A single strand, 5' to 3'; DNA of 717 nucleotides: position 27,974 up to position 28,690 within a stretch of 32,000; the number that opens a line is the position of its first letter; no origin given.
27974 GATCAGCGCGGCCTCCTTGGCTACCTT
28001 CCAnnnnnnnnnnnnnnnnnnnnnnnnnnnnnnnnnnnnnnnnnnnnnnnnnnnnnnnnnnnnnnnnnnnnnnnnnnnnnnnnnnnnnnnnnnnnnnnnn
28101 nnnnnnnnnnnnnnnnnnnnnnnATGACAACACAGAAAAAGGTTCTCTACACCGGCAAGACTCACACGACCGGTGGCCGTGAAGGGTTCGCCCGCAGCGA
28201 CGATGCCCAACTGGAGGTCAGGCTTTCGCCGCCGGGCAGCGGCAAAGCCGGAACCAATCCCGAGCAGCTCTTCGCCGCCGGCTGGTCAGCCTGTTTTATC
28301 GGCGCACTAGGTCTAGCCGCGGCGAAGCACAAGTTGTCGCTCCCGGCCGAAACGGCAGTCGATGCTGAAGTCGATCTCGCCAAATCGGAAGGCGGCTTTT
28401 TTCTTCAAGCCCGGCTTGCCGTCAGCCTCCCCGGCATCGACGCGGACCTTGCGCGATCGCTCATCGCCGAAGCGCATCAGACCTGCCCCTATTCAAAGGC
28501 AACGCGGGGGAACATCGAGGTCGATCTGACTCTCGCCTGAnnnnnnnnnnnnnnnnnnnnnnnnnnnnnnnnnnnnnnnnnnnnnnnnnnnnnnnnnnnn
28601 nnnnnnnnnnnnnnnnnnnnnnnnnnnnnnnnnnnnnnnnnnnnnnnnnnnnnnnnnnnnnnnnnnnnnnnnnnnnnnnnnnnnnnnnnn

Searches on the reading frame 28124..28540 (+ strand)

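Call 6: search_protein_families(library=pfam, proteins=[window:28124-28540:+])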
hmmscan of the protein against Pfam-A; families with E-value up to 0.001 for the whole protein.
window:28124-28540:+ (138 aa): 1 family
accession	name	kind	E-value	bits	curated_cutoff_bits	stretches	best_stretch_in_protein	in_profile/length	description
PF02566.24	OsmC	-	8.4e-16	58.7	27.5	1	40-135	3-99/100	OsmC-like protein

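Call 7: search_protein_families(library=ncbifam, proteins=[window:28124-28540:+])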
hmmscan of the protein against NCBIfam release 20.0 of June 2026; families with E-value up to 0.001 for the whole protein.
window:28124-28540:+ (138 aa): 4 families
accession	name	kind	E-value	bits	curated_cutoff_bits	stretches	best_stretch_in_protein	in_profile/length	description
TIGR03561.1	organ_hyd_perox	subfamily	1.4e-48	164.6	88.85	1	8-136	1-133/134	Ohr family peroxiredoxin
NF052637.1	HydprxOhrVib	equivalog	2.6e-32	112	240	1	6-137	2-135/140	organic hydroperoxide reductase Ohr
TIGR03562.1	osmo_induc_OsmC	subfamily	1.2e-14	54.5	85.8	1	39-134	38-136/137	OsmC family peroxiredoxin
TIGR03563.1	perox_SACOL1771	subfamily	3.2e-06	27.1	166.15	1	12-134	6-137/138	SACOL1771 family peroxiredoxin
